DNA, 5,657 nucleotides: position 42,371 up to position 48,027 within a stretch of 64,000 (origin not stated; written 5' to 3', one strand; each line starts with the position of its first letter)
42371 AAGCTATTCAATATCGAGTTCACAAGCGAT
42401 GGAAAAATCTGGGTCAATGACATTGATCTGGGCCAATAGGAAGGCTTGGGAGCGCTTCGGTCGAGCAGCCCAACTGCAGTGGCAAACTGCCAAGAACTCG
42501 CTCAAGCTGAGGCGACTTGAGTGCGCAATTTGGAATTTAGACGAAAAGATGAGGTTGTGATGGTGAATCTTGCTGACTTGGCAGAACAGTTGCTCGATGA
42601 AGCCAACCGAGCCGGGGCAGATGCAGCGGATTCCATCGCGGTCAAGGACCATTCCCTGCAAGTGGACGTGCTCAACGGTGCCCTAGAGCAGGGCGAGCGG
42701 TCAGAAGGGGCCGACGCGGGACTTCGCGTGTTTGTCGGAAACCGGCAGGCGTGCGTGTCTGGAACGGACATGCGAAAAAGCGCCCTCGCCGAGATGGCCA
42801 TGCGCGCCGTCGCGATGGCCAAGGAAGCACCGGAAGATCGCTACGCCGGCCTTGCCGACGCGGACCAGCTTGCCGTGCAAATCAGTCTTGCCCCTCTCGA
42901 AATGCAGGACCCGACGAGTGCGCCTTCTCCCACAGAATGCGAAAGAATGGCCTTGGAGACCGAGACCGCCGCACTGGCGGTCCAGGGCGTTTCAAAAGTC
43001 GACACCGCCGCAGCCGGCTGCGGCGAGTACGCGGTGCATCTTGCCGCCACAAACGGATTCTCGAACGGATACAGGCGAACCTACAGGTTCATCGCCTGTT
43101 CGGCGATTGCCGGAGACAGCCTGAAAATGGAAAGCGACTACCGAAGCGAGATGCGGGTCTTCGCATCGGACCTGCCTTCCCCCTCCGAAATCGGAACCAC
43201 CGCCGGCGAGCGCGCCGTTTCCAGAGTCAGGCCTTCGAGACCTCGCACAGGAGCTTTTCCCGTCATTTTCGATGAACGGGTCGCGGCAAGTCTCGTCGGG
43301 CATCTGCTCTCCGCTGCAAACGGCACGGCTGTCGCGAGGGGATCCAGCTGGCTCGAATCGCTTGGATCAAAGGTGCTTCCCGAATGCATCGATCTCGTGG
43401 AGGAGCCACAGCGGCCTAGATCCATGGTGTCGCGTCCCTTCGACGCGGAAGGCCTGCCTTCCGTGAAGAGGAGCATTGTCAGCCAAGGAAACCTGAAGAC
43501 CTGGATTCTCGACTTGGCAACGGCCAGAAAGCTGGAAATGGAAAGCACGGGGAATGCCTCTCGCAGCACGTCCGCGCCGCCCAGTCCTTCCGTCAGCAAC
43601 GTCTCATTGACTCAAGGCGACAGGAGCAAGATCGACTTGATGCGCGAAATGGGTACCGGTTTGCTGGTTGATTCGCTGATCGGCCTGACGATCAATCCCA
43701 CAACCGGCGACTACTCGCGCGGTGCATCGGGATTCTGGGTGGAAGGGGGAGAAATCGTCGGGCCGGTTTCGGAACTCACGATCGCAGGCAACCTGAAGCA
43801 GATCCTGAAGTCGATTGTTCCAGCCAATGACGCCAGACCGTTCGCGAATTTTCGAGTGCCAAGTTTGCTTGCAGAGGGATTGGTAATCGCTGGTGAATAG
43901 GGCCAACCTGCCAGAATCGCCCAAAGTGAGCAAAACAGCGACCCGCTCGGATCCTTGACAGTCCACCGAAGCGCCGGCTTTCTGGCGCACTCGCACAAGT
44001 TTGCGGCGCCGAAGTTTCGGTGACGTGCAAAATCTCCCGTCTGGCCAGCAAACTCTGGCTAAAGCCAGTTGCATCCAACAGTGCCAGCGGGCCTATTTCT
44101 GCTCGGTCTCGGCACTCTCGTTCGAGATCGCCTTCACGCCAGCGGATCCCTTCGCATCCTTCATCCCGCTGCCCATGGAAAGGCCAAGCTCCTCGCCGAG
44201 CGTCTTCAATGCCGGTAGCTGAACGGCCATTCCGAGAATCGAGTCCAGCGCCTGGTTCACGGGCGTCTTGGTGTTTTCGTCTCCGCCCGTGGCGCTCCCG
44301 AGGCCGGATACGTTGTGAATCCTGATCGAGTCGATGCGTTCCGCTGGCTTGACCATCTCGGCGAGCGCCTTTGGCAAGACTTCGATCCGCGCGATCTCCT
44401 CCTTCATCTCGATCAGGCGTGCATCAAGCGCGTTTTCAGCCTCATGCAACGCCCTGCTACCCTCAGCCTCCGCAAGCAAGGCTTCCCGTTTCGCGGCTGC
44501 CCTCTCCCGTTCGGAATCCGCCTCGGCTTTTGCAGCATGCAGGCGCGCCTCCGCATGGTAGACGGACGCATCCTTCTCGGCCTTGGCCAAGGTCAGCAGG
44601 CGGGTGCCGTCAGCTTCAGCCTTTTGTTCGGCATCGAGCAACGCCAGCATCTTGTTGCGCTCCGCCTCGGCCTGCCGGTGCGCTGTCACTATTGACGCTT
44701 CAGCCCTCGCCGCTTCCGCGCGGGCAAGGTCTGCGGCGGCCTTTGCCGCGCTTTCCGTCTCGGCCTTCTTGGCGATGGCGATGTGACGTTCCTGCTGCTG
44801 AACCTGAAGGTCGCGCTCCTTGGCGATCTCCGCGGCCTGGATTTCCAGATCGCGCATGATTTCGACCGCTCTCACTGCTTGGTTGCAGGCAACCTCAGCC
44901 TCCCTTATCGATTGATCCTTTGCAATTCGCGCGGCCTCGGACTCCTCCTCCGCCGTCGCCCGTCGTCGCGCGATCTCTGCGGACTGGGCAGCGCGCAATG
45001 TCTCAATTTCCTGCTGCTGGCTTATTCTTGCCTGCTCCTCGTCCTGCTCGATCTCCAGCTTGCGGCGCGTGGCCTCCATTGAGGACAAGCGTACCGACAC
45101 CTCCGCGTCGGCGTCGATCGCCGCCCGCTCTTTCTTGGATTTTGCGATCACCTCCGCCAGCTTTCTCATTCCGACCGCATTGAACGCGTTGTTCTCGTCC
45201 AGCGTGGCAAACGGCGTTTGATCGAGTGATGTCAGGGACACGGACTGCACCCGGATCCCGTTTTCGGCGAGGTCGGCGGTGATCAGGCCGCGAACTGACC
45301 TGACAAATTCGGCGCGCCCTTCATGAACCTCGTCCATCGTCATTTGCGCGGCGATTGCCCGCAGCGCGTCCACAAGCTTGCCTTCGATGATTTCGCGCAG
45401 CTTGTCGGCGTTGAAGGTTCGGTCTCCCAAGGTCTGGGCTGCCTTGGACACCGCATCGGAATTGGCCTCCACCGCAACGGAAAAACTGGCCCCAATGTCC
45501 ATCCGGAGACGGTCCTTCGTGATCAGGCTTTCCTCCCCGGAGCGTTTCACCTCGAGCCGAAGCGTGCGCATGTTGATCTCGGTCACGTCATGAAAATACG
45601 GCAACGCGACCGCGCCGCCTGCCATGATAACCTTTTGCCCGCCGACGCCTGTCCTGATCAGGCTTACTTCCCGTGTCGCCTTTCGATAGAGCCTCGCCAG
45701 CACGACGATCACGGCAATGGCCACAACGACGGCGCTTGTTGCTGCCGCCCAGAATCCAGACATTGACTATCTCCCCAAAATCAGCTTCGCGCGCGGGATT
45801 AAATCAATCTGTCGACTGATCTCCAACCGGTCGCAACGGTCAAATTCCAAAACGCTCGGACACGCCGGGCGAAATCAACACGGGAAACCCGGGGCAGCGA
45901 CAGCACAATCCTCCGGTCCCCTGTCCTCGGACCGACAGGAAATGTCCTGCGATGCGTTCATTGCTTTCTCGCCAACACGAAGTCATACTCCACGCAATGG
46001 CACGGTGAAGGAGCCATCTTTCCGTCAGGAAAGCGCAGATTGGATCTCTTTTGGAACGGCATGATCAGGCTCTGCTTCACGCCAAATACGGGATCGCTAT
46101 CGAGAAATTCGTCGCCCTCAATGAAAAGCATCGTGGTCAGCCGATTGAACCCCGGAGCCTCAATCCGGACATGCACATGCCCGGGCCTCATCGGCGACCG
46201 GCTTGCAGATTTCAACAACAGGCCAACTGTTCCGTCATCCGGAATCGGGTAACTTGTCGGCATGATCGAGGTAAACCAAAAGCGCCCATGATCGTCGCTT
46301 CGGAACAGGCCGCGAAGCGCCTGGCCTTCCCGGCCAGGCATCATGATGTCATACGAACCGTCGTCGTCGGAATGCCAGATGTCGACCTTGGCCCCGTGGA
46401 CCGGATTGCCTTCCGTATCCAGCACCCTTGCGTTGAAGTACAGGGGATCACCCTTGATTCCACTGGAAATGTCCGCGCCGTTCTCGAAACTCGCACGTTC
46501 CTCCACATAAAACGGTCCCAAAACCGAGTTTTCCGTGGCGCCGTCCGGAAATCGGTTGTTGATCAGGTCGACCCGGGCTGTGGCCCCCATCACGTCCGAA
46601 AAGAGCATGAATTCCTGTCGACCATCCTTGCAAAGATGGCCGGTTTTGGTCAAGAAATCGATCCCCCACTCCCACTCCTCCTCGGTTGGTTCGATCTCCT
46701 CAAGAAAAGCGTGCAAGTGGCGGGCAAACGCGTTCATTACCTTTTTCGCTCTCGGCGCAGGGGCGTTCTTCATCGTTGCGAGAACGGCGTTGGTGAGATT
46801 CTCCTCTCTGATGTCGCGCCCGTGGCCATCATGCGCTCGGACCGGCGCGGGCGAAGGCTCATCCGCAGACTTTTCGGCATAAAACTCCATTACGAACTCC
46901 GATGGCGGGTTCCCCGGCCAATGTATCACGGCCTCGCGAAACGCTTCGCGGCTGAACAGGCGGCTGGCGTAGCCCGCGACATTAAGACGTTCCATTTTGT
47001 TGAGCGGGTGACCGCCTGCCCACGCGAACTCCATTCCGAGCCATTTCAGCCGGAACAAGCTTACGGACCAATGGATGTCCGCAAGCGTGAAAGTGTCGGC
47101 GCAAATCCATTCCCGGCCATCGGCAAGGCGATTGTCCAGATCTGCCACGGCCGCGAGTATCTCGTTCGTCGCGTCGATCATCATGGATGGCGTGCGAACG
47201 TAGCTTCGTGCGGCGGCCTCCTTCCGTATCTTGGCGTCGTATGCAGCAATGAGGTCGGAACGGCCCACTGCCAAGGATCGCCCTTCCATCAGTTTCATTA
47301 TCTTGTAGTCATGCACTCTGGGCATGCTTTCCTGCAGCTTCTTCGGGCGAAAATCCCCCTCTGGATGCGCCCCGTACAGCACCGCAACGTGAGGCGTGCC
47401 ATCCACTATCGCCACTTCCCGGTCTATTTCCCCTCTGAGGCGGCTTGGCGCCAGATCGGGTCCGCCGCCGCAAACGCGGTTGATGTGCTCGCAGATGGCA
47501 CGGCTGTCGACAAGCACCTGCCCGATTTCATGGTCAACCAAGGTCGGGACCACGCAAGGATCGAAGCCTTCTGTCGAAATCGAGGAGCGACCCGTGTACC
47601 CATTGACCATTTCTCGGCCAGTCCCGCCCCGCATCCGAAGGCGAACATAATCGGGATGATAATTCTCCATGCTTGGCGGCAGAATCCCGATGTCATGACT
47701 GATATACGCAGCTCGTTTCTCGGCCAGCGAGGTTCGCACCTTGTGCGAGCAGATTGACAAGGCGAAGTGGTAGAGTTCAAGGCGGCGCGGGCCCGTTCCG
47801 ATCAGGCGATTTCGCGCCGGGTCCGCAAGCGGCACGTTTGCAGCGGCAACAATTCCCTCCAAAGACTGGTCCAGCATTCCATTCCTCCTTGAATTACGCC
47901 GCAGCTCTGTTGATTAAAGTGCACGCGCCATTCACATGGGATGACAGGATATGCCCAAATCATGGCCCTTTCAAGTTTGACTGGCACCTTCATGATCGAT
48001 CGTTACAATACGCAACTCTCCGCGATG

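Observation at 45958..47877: Single polypeptide fusing a PcpC-like GST/dehalogenase domain to a hydroxyquinol-type intradiol dioxygenase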

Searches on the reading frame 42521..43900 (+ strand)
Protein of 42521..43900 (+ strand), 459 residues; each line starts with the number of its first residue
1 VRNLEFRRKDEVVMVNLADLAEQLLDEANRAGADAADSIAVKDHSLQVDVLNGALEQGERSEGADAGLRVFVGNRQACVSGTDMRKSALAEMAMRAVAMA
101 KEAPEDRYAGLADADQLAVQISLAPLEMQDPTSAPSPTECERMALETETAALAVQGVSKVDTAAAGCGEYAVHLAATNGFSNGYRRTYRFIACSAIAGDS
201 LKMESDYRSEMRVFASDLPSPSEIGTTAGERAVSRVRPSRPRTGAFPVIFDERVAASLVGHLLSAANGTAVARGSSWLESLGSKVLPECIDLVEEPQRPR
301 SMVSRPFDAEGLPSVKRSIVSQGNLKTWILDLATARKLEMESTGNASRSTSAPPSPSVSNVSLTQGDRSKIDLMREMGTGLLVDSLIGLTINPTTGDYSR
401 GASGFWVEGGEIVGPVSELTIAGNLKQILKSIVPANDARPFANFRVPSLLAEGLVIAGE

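Call 10: search_protein_families(library=pfam, proteins=[window:42521-43900:+], max_evalue=0.001)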
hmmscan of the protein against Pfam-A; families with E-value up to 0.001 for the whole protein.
window:42521-43900:+ (459 aa): 3 families
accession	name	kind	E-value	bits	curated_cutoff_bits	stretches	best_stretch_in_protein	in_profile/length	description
PF19289.4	PmbA_TldD_3rd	-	3.9e-67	226.1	22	1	243-458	1-220/220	PmbA/TldA metallopeptidase C-terminal domain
PF19290.4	PmbA_TldD_2nd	-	1.7e-08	35.3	20.9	1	132-235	3-108/109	PmbA/TldA metallopeptidase central domain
PF01523.21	PmbA_TldD_1st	-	3.8e-08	33.8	20.9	1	40-100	5-65/65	PmbA/TldA metallopeptidase domain 1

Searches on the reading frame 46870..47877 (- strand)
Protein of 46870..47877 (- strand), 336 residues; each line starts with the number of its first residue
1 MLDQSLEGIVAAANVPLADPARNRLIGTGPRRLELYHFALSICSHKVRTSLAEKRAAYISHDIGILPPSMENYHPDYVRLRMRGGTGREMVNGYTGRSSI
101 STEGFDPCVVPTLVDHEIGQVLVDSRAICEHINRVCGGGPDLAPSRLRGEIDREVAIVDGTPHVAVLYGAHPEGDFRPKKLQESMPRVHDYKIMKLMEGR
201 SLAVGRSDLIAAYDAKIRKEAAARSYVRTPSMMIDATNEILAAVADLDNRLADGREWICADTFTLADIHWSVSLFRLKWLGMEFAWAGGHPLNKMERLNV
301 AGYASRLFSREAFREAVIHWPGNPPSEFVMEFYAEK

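Call 9: search_dna_similar(query=window:46870-47877:-, collection=plasmids, mode=protein, max_rows=30)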
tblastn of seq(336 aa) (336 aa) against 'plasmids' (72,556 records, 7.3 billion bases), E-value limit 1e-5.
Records with a match: 28; places in all: 34; records where one place covers at least 80% of the query: 19.
Best place of each record, by identity: <60% 28.
By first word of the organism name: Sinorhizobium 9; Sphingobium 6; Cupriavidus 3; Sphingomonas 2; Rhizobium 2; Aminobacter 2; Variovorax 1; Ensifer 1; Pacificitalea 1; Nostoc 1.
By predicted mobility (MOB-suite, as given by PLSDB): conjugative 16; non-mobilizable 10; mobilizable 2.
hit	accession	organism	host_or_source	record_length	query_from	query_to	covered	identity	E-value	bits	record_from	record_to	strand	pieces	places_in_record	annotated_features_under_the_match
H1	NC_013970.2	Sphingomonas sp. MM-1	-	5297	20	334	94%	44.7%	9e-79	268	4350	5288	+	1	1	linD: 2,5-dichlorohydroquinone reductive dechlorinase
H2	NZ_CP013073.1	Sphingobium indicum B90A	sugarcane rhizosphere soil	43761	20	334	94%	44.7%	1e-78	268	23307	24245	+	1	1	linD: 2,5-dichlorohydroquinone reductive dechlorinase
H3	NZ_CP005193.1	Sphingobium sp. MI1205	-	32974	20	334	94%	44.7%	1e-78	268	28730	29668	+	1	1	linD: 2,5-dichlorohydroquinone reductive dechlorinase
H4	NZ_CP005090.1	Sphingobium sp. TKS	-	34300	20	334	94%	44.7%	1e-78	268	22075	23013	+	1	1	linD: 2,5-dichlorohydroquinone reductive dechlorinase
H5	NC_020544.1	Sphingomonas sp. MM-1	-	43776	20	334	94%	44.7%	1e-78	268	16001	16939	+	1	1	linD: 2,5-dichlorohydroquinone reductive dechlorinase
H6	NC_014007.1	Sphingobium indicum UT26S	-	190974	20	334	94%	44.7%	1e-78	268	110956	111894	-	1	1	linD: 2,5-dichlorohydroquinone reductive dechlorinase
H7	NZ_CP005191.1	Sphingobium sp. MI1205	-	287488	20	334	94%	44.7%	1e-78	268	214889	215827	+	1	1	linD: 2,5-dichlorohydroquinone reductive dechlorinase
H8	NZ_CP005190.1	Sphingobium sp. MI1205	-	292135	20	334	94%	44.7%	1e-78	268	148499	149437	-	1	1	linD: 2,5-dichlorohydroquinone reductive dechlorinase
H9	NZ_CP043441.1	Cupriavidus campinensis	cell culture,soil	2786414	1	334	99%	39.0%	3e-47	215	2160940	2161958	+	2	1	none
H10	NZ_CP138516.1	Variovorax paradoxus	Legume root,PacBio whole genome assembly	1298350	27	335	92%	39.9%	8e-54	197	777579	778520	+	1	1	none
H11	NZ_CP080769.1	Cupriavidus pinatubonensis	genomic assembly,soil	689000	1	328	98%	37.6%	4e-57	206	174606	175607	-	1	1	glutathione S-transferase family protein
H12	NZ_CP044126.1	Rhizobium sp. BG4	Prosopis cineraria,pure bacterial ...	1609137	6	329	96%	37.0%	2e-51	190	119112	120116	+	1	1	record has no annotation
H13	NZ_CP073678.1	Cupriavidus sp. KK10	Isolate,A bacterial consortium from ...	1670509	19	329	93%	37.5%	1e-55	202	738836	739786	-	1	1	none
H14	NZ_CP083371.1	Ensifer canadensis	Melilotus albus,Cell Culture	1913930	32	329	89%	38.9%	4e-51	189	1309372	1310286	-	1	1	none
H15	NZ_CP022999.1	Rhizobium sp. 11515TR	Cell culture,agricultural soil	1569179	6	318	93%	36.1%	6e-48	180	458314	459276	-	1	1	none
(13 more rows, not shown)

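Call 24: get_annotated_region(hit=H6, flank=6000)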
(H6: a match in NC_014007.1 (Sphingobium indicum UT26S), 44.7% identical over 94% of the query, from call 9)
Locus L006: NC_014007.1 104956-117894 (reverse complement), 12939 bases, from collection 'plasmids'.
description: Sphingobium indicum UT26S plasmid pCHQ1, complete sequence
organism: Sphingobium indicum UT26S (NCBI taxid 452662)
taxonomy: Bacteria; Pseudomonadota; Alphaproteobacteria; Sphingomonadales; Sphingomonadaceae; Sphingobium; Sphingobium indicum; Sphingobium indicum UT26S
host: -; source: -; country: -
typing (MOB-suite, as given by PLSDB): conjugative; replicon rep_cluster_647; relaxase MOBP; mating-pair formation MPF_F
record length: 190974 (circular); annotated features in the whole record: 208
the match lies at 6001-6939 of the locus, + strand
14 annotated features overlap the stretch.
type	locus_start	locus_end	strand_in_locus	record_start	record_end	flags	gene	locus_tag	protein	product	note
CDS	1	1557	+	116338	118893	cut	-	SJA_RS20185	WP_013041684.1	TonB-dependent receptor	-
CDS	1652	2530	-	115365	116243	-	-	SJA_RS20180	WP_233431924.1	LysR family transcriptional regulator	-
CDS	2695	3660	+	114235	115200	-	linE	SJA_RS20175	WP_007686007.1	chlorohydroquinone/hydroquinone 1,2-dioxygenase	-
CDS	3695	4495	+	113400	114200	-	-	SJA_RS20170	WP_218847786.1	alpha/beta fold hydrolase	-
CDS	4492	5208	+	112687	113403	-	-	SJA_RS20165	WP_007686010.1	esterase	-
CDS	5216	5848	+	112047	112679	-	-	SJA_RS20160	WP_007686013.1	YciI family protein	-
CDS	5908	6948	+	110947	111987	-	linD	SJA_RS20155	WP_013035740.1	2,5-dichlorohydroquinone reductive dechlorinase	-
CDS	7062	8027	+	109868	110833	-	-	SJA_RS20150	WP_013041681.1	PDR/VanB family oxidoreductase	-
CDS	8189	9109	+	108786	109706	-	-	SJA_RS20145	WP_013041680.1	AraC family transcriptional regulator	-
CDS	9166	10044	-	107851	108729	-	-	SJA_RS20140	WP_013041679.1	LysR family transcriptional regulator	-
CDS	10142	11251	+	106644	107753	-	-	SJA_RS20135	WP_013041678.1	S-(hydroxymethyl)glutathione dehydrogenase/class III alcohol dehydrogenase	GO:0006113 - fermentation [Evidence IEA]; GO:0009404 - toxin metabolic process [Evidence IEA]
CDS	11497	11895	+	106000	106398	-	-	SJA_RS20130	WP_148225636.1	VOC family protein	-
CDS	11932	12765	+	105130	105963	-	fghA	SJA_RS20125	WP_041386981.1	S-formylglutathione hydrolase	GO:0046292 - formaldehyde metabolic process [Evidence IEA]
CDS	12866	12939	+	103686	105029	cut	gorA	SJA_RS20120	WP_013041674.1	glutathione-disulfide reductase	GO:0045454 - cell redox homeostasis [Evidence IEA]; GO:0006749 - glutathione metabolic process [Evidence IEA]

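Call 27: search_protein_families(library=ncbifam, proteins=[L006:5908-6948:+], max_evalue=0.00001)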
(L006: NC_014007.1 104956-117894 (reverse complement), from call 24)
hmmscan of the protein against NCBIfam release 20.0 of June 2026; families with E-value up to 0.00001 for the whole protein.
L006:5908-6948:+ (346 aa): 0 families
